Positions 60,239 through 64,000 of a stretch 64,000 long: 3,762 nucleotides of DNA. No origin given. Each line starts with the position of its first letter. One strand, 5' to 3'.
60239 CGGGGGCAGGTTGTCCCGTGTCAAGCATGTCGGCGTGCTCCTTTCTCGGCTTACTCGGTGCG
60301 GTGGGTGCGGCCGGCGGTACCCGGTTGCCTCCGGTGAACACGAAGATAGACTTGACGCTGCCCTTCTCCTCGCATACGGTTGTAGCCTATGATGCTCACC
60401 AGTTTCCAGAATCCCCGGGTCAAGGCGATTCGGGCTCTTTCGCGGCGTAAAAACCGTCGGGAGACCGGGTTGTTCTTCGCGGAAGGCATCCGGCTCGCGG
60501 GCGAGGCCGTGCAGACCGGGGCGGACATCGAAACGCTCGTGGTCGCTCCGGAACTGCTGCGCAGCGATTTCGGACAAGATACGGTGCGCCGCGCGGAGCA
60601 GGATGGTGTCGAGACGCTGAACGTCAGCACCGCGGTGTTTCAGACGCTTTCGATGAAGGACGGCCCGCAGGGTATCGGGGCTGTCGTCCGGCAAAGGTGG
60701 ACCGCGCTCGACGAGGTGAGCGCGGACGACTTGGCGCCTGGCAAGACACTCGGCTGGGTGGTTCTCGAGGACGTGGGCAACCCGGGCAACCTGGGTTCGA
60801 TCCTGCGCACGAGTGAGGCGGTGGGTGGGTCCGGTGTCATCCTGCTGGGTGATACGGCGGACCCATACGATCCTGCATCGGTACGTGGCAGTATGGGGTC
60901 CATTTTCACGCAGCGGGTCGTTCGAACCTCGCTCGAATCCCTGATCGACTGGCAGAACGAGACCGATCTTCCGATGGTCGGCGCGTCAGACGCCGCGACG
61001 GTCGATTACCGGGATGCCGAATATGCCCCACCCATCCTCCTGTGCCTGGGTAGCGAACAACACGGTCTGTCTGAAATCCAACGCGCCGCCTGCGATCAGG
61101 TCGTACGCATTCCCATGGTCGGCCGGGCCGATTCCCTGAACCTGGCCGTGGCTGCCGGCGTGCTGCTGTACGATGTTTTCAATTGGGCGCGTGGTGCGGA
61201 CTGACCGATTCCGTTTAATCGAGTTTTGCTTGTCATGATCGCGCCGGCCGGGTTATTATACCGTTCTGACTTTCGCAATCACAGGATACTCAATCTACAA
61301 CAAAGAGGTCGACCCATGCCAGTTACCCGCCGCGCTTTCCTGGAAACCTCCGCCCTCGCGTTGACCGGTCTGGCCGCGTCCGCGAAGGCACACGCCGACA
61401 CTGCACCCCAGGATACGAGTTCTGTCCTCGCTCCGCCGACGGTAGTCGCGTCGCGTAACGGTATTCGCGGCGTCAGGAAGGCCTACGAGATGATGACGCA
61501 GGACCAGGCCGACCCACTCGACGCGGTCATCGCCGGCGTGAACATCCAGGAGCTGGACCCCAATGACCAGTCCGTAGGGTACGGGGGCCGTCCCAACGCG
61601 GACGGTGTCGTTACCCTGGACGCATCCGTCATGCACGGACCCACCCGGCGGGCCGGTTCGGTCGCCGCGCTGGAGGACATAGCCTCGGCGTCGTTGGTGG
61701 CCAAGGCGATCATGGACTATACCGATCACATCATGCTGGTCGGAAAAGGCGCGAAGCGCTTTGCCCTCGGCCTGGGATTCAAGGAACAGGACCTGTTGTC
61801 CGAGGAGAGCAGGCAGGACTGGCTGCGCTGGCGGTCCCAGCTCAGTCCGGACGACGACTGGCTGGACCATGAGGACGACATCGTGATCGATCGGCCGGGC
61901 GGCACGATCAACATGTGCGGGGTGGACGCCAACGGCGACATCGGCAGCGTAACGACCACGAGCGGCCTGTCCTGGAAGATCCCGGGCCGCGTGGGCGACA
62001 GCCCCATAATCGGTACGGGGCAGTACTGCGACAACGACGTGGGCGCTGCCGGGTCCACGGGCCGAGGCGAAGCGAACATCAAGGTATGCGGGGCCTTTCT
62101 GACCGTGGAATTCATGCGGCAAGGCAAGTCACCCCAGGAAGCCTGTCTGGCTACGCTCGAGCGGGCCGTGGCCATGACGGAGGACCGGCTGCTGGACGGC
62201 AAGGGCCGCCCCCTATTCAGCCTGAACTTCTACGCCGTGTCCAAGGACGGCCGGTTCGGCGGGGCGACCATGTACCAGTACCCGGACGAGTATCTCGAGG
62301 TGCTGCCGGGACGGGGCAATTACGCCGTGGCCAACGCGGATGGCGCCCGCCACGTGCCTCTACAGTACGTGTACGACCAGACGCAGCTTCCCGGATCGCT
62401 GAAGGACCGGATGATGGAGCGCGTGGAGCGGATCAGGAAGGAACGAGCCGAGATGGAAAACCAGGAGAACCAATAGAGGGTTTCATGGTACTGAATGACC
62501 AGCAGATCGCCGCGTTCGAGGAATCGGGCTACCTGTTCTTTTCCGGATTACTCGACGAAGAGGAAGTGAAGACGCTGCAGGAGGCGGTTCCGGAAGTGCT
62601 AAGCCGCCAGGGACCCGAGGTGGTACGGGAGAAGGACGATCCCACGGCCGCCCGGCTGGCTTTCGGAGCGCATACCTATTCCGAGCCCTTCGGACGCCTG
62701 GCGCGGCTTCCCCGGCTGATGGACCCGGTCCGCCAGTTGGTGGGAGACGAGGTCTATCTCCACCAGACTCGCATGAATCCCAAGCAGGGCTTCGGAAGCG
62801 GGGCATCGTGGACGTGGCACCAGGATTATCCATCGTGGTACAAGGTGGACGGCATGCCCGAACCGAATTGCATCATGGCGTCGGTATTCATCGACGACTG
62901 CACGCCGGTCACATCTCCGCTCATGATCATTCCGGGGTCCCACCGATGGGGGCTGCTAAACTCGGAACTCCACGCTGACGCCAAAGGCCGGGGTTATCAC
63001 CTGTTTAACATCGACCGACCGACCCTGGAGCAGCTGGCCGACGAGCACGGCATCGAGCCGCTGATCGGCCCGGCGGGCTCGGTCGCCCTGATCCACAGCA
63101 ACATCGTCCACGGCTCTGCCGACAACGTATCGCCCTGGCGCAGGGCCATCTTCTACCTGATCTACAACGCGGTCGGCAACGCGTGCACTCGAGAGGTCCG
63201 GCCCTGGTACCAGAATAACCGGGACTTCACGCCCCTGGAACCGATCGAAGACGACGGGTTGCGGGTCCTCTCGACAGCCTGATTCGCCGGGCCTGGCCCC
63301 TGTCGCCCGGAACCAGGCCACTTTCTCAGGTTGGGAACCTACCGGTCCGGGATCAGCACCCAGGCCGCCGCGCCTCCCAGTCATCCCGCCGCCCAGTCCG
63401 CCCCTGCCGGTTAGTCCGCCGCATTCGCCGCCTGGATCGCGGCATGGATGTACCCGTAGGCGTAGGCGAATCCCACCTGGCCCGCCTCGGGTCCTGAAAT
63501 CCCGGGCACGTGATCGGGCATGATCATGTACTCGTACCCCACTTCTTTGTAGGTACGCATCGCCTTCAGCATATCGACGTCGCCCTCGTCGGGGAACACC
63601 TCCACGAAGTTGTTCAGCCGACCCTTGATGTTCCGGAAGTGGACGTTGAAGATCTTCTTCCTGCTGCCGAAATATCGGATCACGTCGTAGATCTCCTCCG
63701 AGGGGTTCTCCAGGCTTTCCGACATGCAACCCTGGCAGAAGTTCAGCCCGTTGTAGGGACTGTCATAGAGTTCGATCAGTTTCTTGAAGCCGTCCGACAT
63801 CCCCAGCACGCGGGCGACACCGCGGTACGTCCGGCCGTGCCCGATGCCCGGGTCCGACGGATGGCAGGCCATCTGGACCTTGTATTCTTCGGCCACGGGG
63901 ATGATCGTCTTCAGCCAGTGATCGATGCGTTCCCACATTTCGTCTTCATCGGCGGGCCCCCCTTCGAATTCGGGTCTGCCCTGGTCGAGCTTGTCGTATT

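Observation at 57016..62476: N-glycan scavenging neighbourhood with an uncharacterised 651-aa polytopic membrane protein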

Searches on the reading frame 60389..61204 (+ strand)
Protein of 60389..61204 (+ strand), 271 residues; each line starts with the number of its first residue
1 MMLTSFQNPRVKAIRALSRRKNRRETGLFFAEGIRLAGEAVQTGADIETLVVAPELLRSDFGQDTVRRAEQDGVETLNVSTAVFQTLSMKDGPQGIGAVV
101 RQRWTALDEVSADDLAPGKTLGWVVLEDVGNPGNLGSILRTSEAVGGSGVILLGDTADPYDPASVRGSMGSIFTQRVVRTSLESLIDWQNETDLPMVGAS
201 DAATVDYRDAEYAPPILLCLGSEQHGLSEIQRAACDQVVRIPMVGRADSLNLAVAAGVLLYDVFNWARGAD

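Call 4: search_protein_families(library=pfam, proteins=[window:60389-61204:+], max_evalue=0.01)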
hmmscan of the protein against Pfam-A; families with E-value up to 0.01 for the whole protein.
window:60389-61204:+ (271 aa): 4 families
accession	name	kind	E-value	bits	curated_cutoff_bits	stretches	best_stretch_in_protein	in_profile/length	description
PF00588.24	SpoU_methylase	-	7.8e-34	117.3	29.7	1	124-261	4-142/142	SpoU rRNA Methylase family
PF22435.1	MRM3-like_sub_bind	-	8.6e-23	81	27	1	8-98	1-84/84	MRM3-like substrate binding domain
PF08032.17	SpoU_sub_bind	-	1e-05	26.2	22.8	1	31-102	2-72/76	RNA 2'-O ribose methyltransferase substrate binding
PF22655.1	SpoU_sub_bind_like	-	0.0028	18.6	27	1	17-71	11-65/90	SpoU L30e-like domain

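Call 5: search_protein_families(library=ncbifam, proteins=[window:60389-61204:+], max_evalue=0.01)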
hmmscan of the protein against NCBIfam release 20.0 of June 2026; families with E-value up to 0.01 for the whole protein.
window:60389-61204:+ (271 aa): 11 families
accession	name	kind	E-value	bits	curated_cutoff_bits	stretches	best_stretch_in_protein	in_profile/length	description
TIGR00186.1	rRNA_methyl_3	equivalog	2.4e-30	105.8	160.15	1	63-264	34-237/240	23S rRNA (guanosine(2251)-2'-O)-methyltransferase RlmB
NF008386.0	PRK11181.1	equivalog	1.1e-21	77.2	366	1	66-264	40-239/244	23S rRNA (guanosine(2251)-2'-O)-methyltransferase RlmB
NF000477.1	NshR_TsnR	equivalog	8.1e-19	68.1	425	1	123-264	118-261/266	NshR/TsnR family 23S rRNA methyltransferase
NF008295.0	PRK11081.1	equivalog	2.4e-16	60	227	1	124-262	22-160/230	tRNA (guanosine(18)-2'-O)-methyltransferase TrmH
NF008117.0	PRK10864.1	equivalog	4e-15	55.9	267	1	124-264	199-339/344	tRNA/rRNA methyltransferase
NF000035.1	nosihep_NshR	exception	8.1e-14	51.7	500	1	123-262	118-259/274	NshR family nosiheptide/thiostrepton resistance 23S rRNA methyltransferase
TIGR00185.1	tRNA_yibK_trmL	equivalog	3.7e-08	33.4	190.6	1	173-264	54-145/154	tRNA (uridine(34)/cytosine(34)/5-carboxymethylaminomethyluridine(34)-2'-O)-methyltransferase TrmL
TIGR00050.1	rRNA_methyl_1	subfamily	9.6e-08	32.2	167.15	1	211-265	101-155/233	TrmJ/YjtD family RNA methyltransferase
NF007683.0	PRK10358.1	equivalog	0.00011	22.1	282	1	197-264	81-145/157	tRNA (uridine(34)/cytosine(34)/5-carboxymethylaminomethyluridine(34)-2'-O)-methyltransferase TrmL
NF011694.0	PRK15114.1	equivalog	0.00015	21.3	280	1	193-263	87-156/246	tRNA (cytosine(32)/uridine(32)-2'-O)-methyltransferase TrmJ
NF007752.0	PRK10433.1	equivalog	0.00042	19.9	212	1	217-263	109-155/228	tRNA/rRNA methyltransferase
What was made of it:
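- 60389..61204 (+): Neighbour, not part of the unit: SpoU/TrmH-type RNA 2'-O-methyltransferase, transcribed divergently from the transporter. Calls 4, 5.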

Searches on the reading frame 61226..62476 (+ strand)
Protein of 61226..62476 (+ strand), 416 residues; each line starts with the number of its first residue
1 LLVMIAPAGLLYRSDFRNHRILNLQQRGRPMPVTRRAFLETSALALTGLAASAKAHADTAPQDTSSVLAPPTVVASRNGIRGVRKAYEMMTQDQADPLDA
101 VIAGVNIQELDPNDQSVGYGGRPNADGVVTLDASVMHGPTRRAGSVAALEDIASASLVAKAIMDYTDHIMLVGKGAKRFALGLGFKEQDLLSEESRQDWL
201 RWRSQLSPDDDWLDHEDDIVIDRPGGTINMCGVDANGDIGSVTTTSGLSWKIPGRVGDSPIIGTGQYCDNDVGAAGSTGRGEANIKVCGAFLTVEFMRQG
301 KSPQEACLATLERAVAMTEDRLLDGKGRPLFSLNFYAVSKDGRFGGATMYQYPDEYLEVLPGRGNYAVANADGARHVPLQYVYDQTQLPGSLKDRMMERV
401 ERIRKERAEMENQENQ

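Call 4: search_protein_families(library=pfam, proteins=[window:61226-62476:+], max_evalue=0.01)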
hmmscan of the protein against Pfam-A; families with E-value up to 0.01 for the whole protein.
window:61226-62476:+ (416 aa): 1 family
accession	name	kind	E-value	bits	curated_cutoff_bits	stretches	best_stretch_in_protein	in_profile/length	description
PF01112.23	Asparaginase_2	-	1.4e-56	192.3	27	1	81-316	27-267/309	Asparaginase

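Call 5: search_protein_families(library=ncbifam, proteins=[window:61226-62476:+], max_evalue=0.01)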
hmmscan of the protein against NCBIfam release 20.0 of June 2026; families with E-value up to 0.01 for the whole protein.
window:61226-62476:+ (416 aa): 1 family
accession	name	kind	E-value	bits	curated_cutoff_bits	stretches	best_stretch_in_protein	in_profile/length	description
NF007589.0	PRK10226.1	equivalog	9.5e-30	103.6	567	1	90-308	42-261/321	beta-aspartyl-peptidase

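Call 39: search_solved_structures(query=window:61226-62476:+, max_evalue=0.00001, show_alignments=1)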
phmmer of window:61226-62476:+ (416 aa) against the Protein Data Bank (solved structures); distinct sequences matched with E-value up to 0.00001: 56.
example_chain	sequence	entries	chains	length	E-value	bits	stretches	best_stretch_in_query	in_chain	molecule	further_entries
1p4k_A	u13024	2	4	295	1.3e-59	205.4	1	79-347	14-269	N(4)-(Beta-N-acetylglucosaminyl)-L-asparaginase | N(4)-(Beta-N-acetylglucosaminyl)-L-asparaginase precursor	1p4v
9gaf_A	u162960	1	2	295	1.4e-59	205.3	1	79-347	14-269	PROTEIN (GLYCOSYLASPARAGINASE)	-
3ljq_A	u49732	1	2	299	5.4e-59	203.4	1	71-347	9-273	N(4)-(Beta-N-acetylglucosaminyl)-L-asparaginase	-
9gaa_A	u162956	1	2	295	5.7e-59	203.3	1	79-347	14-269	PROTEIN (GLYCOSYLASPARAGINASE)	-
9gac_A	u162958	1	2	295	8e-59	202.8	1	79-347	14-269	PROTEIN (GLYCOSYLASPARAGINASE)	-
4r4y_A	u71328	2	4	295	1.4e-58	202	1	79-347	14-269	N(4)-(Beta-N-acetylglucosaminyl)-L-asparaginase | Glycosylasparaginase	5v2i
4o0c_A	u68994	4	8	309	1.9e-30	109.4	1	85-309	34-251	Isoaspartyl peptidase/L-asparaginase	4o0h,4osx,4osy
4pvp_A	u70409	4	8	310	1.9e-30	109.4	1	85-309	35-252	Isoaspartyl peptidase/L-asparaginase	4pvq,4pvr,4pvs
4o0d_A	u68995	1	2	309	6.5e-30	107.6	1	85-309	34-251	Isoaspartyl peptidase/L-asparaginase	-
4o0g_A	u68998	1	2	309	9.1e-30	107.2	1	85-309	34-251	Isoaspartyl peptidase/L-asparaginase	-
4o0e_A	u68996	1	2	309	9.2e-30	107.2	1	85-309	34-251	Isoaspartyl peptidase/L-asparaginase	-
4o0f_A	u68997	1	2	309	9.5e-30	107.1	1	85-309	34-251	Isoaspartyl peptidase/L-asparaginase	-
3tkj_A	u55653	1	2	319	9.7e-30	107.1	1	85-309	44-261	L-asparaginase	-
4et0_A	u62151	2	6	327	4.1e-29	105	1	85-310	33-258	L-asparaginase | Isoaspartyl peptidase/L-asparaginase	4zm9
1ayy_A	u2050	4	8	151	8.9e-29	103.9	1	79-204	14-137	GLYCOSYLASPARAGINASE | Glycosylasparaginase alpha chain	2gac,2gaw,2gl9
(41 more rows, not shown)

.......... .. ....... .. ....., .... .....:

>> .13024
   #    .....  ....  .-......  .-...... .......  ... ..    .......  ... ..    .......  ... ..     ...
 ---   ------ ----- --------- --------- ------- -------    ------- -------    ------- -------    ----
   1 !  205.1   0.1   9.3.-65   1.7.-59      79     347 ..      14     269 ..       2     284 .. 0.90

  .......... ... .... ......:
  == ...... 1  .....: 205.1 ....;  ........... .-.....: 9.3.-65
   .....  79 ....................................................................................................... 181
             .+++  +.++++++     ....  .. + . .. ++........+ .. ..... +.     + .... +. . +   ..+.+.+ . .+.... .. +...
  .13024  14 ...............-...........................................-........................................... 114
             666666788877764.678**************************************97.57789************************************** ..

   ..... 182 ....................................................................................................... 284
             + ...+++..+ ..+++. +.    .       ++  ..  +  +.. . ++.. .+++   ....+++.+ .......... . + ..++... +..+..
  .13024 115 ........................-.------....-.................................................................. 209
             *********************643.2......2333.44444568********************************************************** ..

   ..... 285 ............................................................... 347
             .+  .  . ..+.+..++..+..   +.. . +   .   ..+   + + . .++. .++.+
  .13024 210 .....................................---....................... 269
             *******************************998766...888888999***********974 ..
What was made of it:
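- Checked: Its closest solved relative is Flavobacterium glycosylasparaginase (1.3e-59, against about 1e-30 for isoaspartyl peptidases; call 39).
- A glycosylasparaginase lies nearby in the window (call 39).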

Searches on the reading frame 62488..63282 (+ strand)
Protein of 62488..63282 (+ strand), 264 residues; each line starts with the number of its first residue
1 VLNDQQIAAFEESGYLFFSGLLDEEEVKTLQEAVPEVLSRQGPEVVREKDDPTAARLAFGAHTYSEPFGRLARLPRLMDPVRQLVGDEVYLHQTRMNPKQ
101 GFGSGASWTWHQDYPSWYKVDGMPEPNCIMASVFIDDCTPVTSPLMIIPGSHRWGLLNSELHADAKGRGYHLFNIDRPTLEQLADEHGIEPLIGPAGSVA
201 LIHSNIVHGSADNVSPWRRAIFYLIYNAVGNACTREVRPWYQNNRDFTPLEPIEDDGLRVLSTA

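Call 4: search_protein_families(library=pfam, proteins=[window:62488-63282:+], max_evalue=0.01)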
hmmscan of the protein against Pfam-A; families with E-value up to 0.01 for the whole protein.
window:62488-63282:+ (264 aa): 1 family
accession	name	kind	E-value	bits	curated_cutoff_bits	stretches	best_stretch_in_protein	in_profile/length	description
PF05721.19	PhyH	-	6.3e-29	102.2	22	1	10-219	1-211/213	Phytanoyl-CoA dioxygenase (PhyH)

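Call 5: search_protein_families(library=ncbifam, proteins=[window:62488-63282:+], max_evalue=0.01)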
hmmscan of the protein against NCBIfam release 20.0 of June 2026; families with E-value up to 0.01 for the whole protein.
window:62488-63282:+ (264 aa): 3 families
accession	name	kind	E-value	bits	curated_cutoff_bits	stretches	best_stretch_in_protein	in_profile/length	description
TIGR02408.1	ectoine_ThpD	equivalog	6.1e-47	160.3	336.5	1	2-249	17-275/277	ectoine hydroxylase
NF052437.1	MPhHdxlPhnYGIM8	equivalog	1.1e-12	48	500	1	3-260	6-246/260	methylphosphonate hydroxylase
NF045813.1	DxPntBtaHylase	equivalog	0.00069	19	550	0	9-38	24-53/285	1-deoxypentalenic acid 11-beta-hydroxylase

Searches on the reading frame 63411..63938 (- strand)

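Call 52: search_protein_families(library=pfam, proteins=[window:63411-63938:-], max_evalue=0.00001)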
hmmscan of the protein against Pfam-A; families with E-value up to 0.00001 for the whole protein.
window:63411-63938:- (175 aa): 1 family
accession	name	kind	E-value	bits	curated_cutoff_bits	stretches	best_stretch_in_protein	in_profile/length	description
PF03786.19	UxuA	-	2.6e-34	119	23.7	1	1-159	180-333/352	D-mannonate dehydratase (UxuA)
